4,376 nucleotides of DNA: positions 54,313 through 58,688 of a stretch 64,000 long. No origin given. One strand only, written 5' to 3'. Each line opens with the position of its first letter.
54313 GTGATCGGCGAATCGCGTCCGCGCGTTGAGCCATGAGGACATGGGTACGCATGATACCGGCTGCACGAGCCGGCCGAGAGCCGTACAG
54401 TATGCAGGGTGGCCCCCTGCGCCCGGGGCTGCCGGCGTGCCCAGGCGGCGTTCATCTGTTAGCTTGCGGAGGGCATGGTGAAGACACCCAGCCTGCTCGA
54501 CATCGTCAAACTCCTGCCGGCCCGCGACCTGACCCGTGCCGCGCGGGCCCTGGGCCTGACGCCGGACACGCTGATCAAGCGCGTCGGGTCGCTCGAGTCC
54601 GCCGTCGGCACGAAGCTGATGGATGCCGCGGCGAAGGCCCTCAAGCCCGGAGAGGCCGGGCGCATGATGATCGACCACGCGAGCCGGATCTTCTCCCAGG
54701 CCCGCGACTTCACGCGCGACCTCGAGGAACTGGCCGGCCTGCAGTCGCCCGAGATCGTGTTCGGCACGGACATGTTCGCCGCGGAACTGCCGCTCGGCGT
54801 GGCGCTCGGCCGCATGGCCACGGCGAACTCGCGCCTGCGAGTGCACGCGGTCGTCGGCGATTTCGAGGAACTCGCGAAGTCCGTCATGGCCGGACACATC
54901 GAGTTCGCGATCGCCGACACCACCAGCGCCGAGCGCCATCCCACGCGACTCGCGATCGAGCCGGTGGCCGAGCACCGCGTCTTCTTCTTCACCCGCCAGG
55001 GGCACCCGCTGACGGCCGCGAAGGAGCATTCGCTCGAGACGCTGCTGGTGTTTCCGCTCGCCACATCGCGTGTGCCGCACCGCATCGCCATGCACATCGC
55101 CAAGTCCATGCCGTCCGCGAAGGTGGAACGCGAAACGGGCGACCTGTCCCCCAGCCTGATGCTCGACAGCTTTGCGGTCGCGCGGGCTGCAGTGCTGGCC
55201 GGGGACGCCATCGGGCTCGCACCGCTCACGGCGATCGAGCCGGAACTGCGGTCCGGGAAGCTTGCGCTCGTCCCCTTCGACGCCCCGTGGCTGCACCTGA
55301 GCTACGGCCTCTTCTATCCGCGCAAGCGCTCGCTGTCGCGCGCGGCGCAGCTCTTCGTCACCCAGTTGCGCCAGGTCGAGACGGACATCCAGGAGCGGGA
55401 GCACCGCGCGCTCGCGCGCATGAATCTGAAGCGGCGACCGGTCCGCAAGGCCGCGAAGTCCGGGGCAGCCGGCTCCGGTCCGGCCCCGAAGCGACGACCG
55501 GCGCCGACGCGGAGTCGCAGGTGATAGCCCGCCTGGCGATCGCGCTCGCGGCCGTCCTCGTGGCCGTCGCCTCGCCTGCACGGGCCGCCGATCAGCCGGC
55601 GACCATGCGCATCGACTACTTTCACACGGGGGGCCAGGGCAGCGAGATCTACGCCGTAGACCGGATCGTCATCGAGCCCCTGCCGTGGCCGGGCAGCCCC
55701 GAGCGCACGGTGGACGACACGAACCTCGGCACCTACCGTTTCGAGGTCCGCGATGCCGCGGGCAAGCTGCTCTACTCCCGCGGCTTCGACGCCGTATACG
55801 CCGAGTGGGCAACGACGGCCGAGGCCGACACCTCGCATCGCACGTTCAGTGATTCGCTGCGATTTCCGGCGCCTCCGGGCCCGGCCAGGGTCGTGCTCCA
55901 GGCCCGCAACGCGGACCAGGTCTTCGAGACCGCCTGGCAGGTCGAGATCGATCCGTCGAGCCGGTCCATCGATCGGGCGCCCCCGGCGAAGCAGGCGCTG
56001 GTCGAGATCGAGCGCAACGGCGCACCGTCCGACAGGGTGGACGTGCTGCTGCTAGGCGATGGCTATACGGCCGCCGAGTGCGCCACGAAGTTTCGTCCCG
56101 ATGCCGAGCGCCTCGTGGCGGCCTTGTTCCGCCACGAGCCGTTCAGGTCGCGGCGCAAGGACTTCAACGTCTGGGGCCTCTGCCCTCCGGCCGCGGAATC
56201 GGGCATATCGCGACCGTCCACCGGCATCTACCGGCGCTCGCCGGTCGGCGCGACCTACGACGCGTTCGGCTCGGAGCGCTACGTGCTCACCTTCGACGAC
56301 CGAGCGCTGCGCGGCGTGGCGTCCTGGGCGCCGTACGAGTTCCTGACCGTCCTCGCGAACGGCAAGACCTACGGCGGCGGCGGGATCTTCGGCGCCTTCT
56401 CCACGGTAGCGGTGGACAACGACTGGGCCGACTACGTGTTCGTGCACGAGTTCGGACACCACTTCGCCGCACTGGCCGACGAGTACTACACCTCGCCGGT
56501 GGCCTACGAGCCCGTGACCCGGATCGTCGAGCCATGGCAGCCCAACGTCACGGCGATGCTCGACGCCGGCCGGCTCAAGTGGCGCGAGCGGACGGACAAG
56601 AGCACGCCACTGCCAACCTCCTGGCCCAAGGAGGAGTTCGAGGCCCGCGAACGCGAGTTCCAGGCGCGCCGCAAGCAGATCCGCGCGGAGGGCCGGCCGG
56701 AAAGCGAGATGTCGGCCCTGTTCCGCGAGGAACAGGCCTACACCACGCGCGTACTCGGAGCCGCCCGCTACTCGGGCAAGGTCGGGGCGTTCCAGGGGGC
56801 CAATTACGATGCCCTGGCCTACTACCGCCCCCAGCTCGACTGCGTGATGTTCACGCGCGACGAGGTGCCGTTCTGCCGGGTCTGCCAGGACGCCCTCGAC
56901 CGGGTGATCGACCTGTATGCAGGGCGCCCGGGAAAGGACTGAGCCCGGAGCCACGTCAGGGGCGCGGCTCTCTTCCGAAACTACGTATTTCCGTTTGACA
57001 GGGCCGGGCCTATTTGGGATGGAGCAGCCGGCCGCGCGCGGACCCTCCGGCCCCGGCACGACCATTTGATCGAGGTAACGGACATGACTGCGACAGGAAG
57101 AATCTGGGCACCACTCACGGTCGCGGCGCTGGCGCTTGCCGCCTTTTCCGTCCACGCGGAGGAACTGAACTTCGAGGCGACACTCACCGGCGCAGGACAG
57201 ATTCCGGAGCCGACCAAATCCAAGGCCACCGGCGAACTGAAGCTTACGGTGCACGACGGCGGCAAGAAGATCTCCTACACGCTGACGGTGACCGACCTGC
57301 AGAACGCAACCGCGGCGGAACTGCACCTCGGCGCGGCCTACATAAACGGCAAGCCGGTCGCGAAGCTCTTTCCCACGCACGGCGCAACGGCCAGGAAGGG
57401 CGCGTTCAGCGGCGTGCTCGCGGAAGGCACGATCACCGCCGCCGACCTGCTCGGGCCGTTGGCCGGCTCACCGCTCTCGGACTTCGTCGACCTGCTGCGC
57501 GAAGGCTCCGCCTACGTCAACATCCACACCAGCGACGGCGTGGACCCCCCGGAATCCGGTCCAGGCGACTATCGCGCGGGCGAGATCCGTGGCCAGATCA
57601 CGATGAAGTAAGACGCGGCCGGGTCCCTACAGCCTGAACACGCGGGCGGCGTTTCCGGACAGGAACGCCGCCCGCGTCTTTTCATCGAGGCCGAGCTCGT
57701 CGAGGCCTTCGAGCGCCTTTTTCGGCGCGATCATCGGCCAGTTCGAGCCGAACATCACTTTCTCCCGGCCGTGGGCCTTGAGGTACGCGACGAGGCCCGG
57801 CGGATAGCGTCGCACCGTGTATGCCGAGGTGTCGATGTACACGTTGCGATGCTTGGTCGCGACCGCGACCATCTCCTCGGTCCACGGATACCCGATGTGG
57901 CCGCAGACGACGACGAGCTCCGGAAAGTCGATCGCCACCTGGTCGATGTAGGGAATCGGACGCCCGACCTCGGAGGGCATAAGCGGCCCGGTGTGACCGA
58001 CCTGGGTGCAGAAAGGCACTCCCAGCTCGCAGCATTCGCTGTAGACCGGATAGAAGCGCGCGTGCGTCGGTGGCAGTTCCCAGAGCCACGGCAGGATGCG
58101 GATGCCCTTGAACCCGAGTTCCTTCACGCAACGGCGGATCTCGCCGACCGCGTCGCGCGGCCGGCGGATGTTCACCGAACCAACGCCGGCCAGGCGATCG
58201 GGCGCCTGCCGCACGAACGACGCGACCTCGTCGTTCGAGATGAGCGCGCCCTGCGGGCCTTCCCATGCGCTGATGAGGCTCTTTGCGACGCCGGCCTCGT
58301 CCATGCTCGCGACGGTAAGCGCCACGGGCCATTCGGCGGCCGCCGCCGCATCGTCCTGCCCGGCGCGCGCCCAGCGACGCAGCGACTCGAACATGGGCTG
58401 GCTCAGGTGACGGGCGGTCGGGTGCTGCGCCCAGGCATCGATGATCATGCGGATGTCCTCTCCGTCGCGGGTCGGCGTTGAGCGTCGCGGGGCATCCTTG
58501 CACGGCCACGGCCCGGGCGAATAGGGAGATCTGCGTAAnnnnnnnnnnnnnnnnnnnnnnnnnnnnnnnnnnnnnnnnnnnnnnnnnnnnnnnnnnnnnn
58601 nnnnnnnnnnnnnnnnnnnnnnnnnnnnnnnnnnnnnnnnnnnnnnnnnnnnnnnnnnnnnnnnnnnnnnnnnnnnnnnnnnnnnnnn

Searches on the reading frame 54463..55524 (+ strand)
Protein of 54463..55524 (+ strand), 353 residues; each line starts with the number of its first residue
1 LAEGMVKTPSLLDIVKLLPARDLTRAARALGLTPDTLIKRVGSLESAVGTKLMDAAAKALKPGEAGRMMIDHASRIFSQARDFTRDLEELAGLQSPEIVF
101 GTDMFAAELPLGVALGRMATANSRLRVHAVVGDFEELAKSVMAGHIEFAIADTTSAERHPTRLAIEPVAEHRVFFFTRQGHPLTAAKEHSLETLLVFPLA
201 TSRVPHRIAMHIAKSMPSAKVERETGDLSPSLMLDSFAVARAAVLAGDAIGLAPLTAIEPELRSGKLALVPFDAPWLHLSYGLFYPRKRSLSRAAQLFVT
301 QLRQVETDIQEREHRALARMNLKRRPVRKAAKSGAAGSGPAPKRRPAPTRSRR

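Call 33: search_protein_families(library=pfam, proteins=[window:54463-55524:+], max_evalue=0.0001)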
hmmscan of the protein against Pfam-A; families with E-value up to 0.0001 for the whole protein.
window:54463-55524:+ (353 aa): 2 families
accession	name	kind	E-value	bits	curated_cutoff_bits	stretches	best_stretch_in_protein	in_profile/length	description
PF03466.25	LysR_substrate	-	3.4e-25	89.1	28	1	93-305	3-207/209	LysR substrate binding domain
PF00126.33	HTH_1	-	1.1e-07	32.2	26.6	1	20-67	13-60/60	Bacterial regulatory helix-turn-helix protein, lysR family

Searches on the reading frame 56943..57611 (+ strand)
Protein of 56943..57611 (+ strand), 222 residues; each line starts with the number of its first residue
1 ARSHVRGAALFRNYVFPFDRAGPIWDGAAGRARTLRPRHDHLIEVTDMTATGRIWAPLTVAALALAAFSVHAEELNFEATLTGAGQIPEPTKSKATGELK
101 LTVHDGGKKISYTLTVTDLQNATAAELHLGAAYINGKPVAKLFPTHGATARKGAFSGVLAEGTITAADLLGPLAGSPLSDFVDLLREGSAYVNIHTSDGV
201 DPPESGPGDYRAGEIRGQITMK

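Call 33: search_protein_families(library=pfam, proteins=[window:56943-57611:+], max_evalue=0.0001)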
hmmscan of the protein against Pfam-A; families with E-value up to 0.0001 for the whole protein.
window:56943-57611:+ (222 aa): 1 family
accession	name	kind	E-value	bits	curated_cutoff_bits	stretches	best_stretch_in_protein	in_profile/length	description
PF07452.17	CHRD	-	8.2e-18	65.8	24.1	1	77-219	1-117/117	CHRD domain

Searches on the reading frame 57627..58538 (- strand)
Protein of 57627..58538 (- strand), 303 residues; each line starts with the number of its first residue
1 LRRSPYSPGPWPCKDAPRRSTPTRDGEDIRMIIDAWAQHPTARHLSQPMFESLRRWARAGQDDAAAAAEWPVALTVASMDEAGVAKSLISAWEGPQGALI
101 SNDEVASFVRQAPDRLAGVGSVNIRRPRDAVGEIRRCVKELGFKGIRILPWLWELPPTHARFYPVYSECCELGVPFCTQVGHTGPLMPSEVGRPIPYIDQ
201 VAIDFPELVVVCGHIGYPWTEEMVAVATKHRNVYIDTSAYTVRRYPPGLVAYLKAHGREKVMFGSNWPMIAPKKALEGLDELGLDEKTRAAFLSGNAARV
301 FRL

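Call 33: search_protein_families(library=pfam, proteins=[window:57627-58538:-], max_evalue=0.0001)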
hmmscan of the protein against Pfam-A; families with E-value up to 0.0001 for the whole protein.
window:57627-58538:- (303 aa): 1 family
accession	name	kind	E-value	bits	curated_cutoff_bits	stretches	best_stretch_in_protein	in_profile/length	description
PF04909.20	Amidohydro_2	-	8.6e-43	147.6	26.4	1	101-303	65-289/289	Amidohydrolase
